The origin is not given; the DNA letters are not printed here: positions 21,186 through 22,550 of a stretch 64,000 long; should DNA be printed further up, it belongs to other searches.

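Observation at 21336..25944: Candidate expanded MrfAB-type repair or nucleic-acid-processing module: three-domain nuclease translationally coupled to a DExH/DUF1998 helicase, then a DEDD exonuclease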

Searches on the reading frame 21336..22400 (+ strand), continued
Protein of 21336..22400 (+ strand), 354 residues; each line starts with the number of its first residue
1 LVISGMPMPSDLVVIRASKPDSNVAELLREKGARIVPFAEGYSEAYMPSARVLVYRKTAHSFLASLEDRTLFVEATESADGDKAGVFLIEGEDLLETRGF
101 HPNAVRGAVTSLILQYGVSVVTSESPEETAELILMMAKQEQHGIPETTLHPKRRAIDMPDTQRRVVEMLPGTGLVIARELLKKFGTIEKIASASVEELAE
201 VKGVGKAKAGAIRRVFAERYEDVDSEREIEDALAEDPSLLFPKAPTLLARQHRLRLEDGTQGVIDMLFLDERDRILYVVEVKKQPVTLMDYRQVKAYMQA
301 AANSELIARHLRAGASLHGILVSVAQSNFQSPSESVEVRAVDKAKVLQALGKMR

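Call 46: fold_search(model_id=the predicted structure, library=pdb)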
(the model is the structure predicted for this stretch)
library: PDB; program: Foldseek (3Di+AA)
matches with E <= 10: 1062; with E <= 0.001: 58
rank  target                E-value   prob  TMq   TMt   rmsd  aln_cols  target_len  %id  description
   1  2bgw_B                1.2e-15  1.00  0.34  0.58  12.7       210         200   25  XPF from Aeropyrum pernix, complex with DNA (released 2005-02-23)
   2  2bgw_A                3.1e-15  1.00  0.33  0.52  14.6       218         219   25  XPF from Aeropyrum pernix, complex with DNA (released 2005-02-23)
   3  2bhn_A                3.1e-14  1.00  0.35  0.56  17.3       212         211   26  XPF from Aeropyrum pernix (released 2005-02-23)
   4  2bhn_C                2.3e-13  1.00  0.34  0.58  15.6       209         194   25  XPF from Aeropyrum pernix (released 2005-02-23)
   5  2bhn_B                2.7e-13  1.00  0.35  0.60  16.1       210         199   25  XPF from Aeropyrum pernix (released 2005-02-23)
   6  1j24                  5.0e-11  1.00  0.35  0.88   1.9       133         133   29  Crystal structure of archaeal XPF/Mus81 homolog, Hef from Pyrococcus furiosus, nuclease domain, Ca cocrystal (released 2003-04-22)
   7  1j22                  6.0e-11  1.00  0.35  0.88   1.9       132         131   30  Crystal structure of archaeal XPF/Mus81 homolog, Hef from Pyrococcus furiosus, nuclease domain, selenomet derivative (released 2003-04-22)
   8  9hjo_B                2.9e-10  1.00  0.31  0.51  16.3       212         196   22  FANCM-FAAP24-dsDNA complex (released 2025-06-11)
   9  4bxo_B                3.7e-10  1.00  0.31  0.52  16.4       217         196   22  Architecture and DNA recognition elements of the Fanconi anemia FANCM- FAAP24 complex (released 2013-08-28)
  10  4m6w_B                3.9e-10  1.00  0.30  0.50  15.9       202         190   20  Crystal structure of the C-terminal segment of FANCM in complex with FAAP24 (released 2013-10-02)
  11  9hjo_D                6.0e-10  1.00  0.31  0.51  16.1       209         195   22  FANCM-FAAP24-dsDNA complex (released 2025-06-11)
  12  9qec_B                3.1e-09  1.00  0.31  0.50  15.3       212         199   16  Cryo-EM structure of the XPF-ERCC1-XPA complex (released 2025-12-17)
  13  9hjo_C                3.5e-09  1.00  0.31  0.49  15.3       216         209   18  FANCM-FAAP24-dsDNA complex (released 2025-06-11)
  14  9hjo_A                6.0e-09  1.00  0.31  0.50  15.2       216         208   18  FANCM-FAAP24-dsDNA complex (released 2025-06-11)
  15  4bxo_A                1.2e-08  1.00  0.31  0.51  15.1       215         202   17  Architecture and DNA recognition elements of the Fanconi anemia FANCM- FAAP24 complex (released 2013-08-28)
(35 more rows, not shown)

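Call 50: search_protein_families(library=pfam, proteins=[L114:13195-18417:+, L127:4061-8176:+, L091:8394-8999:+, L091:9017-9943:+, L127:8189-8803:+], max_evalue=0.001)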
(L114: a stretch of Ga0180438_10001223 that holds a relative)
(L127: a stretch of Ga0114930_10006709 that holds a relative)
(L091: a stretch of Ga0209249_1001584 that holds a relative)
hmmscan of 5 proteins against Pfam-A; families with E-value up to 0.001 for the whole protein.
L114:13195-18417:+ (1740 aa): 7 families
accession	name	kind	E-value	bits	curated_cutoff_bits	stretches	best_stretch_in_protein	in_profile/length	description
PF08494.16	DEAD_assoc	-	2e-49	168.5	23.5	1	647-843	1-190/191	DEAD/H associated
PF19306.5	WH_Lhr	-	8.7e-36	123.3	27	1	414-577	2-164/168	Large helicase-related protein, winged helix domain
PF00270.35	DEAD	-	1e-30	107.1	26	1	41-224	2-161/167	DEAD/DEAH box helicase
PF23234.1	WH4_Lhr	-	8.4e-27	93.1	27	1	1378-1458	3-83/87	Large helicase-related protein, winged-helix domain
PF00271.37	Helicase_C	-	8.4e-17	61.9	23.5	1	284-386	7-107/110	Helicase conserved C-terminal domain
PF23235.1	WH3_Lhr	-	1.8e-13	51.1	27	1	1156-1238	8-89/95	Large helicase-related protein, winged-helix domain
PF04851.21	ResIII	-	1.4e-06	28.8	22.5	1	43-223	8-162/164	Type III restriction enzyme, res subunit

L127:4061-8176:+ (1371 aa): 8 families
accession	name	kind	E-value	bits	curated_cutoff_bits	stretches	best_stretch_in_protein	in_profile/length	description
PF08494.16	DEAD_assoc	-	3e-56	190.7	23.5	1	646-833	2-191/191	DEAD/H associated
PF19306.5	WH_Lhr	-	2.9e-35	121.5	27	1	412-570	2-159/168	Large helicase-related protein, winged helix domain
PF00270.35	DEAD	-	3.6e-29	102.1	26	1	35-222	2-161/167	DEAD/DEAH box helicase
PF00271.37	Helicase_C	-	1.4e-17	64.4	23.5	1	283-384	8-107/110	Helicase conserved C-terminal domain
PF04851.21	ResIII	-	3.1e-08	34.1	22.5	1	45-221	21-162/164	Type III restriction enzyme, res subunit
PF23235.1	WH3_Lhr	-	3.5e-08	34.1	27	1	1142-1210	8-75/95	Large helicase-related protein, winged-helix domain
PF23236.1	WH2_Lhr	-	6.8e-06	27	27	1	877-978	2-94/105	Large helicase-related protein, winged-helix domain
PF06224.18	AlkZ-like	-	0.00031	20.9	25.9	1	982-1097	87-214/329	DNA glycosylase AlkZ-like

L091:8394-8999:+ (201 aa): 0 families

L091:9017-9943:+ (308 aa): 1 family
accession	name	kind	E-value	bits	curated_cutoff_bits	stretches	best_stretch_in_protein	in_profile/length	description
PF17884.7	DUF5591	-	3.7e-14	53.3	26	1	105-194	2-77/150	Domain of unknown function (DUF5591)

L127:8189-8803:+ (204 aa): 1 family
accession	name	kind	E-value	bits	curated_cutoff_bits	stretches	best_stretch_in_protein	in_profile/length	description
PF23234.1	WH4_Lhr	-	2.8e-20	72.1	27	1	1-67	16-82/87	Large helicase-related protein, winged-helix domain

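Call 74: search_solved_structures(query=L091:9017-9943:+, max_evalue=1)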
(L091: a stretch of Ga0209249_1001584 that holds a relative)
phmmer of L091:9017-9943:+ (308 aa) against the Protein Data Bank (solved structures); distinct sequences matched with E-value up to 1: 1.
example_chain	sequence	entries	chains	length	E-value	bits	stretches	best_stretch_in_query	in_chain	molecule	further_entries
4he8_A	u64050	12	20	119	0.47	12.9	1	139-198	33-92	NADH-quinone oxidoreductase subunit 7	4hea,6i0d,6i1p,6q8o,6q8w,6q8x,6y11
